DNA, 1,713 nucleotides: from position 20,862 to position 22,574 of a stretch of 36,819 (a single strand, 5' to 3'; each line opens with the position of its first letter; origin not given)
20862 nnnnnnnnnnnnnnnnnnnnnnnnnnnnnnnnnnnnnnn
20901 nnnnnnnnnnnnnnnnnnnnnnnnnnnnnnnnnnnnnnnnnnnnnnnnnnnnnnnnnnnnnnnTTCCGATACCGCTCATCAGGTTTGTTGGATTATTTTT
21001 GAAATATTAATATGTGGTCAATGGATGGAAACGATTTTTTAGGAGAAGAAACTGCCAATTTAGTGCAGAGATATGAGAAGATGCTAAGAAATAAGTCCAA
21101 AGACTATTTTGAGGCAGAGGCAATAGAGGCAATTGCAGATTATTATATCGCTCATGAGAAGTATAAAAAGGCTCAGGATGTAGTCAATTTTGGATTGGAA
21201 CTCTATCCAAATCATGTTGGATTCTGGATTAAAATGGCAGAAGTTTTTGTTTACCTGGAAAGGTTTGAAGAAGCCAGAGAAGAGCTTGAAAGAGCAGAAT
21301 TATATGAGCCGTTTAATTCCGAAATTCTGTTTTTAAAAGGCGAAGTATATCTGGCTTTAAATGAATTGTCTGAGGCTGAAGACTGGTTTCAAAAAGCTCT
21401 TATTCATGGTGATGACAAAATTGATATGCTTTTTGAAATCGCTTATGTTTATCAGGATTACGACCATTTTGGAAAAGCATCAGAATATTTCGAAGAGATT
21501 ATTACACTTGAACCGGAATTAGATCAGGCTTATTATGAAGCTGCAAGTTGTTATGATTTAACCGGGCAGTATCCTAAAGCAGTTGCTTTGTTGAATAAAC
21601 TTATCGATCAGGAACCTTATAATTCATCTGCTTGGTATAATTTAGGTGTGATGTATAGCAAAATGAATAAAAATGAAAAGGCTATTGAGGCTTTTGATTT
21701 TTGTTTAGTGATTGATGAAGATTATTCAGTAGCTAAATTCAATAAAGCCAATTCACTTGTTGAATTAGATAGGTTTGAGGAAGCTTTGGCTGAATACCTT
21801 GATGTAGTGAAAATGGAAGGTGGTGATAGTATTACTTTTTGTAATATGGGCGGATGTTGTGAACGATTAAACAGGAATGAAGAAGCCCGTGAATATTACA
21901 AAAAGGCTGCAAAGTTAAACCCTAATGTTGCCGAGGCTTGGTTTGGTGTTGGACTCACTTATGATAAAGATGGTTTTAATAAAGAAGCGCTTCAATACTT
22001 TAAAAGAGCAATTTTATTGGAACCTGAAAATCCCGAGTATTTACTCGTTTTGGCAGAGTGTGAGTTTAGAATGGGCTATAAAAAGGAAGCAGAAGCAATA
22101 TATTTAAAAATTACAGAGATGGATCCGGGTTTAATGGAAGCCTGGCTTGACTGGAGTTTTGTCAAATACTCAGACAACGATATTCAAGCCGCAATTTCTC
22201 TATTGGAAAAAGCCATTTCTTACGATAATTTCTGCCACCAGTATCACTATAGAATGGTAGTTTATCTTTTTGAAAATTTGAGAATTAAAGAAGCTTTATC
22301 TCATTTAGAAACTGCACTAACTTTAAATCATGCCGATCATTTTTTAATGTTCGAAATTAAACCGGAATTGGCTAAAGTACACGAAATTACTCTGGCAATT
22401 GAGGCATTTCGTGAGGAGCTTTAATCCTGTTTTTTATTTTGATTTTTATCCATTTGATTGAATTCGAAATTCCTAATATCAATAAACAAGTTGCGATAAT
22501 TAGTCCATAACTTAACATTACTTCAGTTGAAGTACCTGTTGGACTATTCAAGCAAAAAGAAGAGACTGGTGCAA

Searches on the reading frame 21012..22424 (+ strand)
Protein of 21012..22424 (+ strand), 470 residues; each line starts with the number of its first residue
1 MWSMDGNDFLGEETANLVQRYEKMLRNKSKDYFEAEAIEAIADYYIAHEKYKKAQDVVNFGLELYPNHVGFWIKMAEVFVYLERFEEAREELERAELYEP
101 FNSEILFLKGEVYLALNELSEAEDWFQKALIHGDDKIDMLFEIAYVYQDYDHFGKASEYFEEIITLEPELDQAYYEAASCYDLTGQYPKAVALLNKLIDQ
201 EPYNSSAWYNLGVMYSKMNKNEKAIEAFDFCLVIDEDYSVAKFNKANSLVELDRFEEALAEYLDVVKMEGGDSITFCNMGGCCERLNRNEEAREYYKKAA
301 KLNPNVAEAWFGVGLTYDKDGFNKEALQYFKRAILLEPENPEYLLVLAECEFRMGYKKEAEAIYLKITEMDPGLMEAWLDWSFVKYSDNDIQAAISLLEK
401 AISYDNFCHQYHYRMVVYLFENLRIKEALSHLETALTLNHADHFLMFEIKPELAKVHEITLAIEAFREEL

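Call 67: search_protein_families(library=pfam, proteins=[window:21012-22424:+], max_evalue=0.00001)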
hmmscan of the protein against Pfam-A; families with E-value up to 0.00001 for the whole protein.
window:21012-22424:+ (470 aa): 20 families
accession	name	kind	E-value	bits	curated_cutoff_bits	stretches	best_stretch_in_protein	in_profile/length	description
PF07719.23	TPR_2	-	5.7e-45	148.2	27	1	277-305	5-33/34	Tetratricopeptide repeat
PF13181.12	TPR_8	-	4.8e-39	129.6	25.7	0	276-305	4-33/34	Tetratricopeptide repeat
PF13432.12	TPR_16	-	6.8e-37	126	32.7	2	74-130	2-58/65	Tetratricopeptide repeat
PF00515.34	TPR_1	-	3e-36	122.2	27.8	2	206-238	2-34/34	Tetratricopeptide repeat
PF14559.12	TPR_19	-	4.3e-33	113.9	25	2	324-373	8-57/68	Tetratricopeptide repeat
PF13428.12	TPR_14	-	6.6e-31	104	23.5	0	172-212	2-42/44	Tetratricopeptide repeat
PF13431.12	TPR_17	-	1.5e-30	103.3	24.4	1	193-226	1-34/34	Tetratricopeptide repeat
PF13424.12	TPR_12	-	1.8e-24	86.2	30.1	0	244-302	8-74/77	Tetratricopeptide repeat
PF12895.13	ANAPC3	-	2.6e-21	76.1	27.2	1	151-229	3-80/82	Anaphase-promoting complex, cyclosome, subunit 3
PF13414.12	TPR_11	-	5.3e-21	74.5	26.8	1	286-321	7-42/42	TPR repeat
PF13371.12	TPR_9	-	1e-17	64.4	35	0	146-205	4-63/73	Tetratricopeptide repeat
PF23914.1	TPR_CcmH_CycH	-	3.3e-17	63.2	42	0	303-400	46-146/158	Cytochrome c-type biogenesis protein H TPR domain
PF13176.12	TPR_7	-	1.4e-15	56.4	27.9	0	207-237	1-31/36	Tetratricopeptide repeat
PF25062.1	ARM_TT21_N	-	1.1e-14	55.2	40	1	76-168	107-199/222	Tetratricopeptide repeat protein 21 N-terminal ARM repeat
PF13174.12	TPR_6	-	2.8e-13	50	26.3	0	172-202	1-31/33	Tetratricopeptide repeat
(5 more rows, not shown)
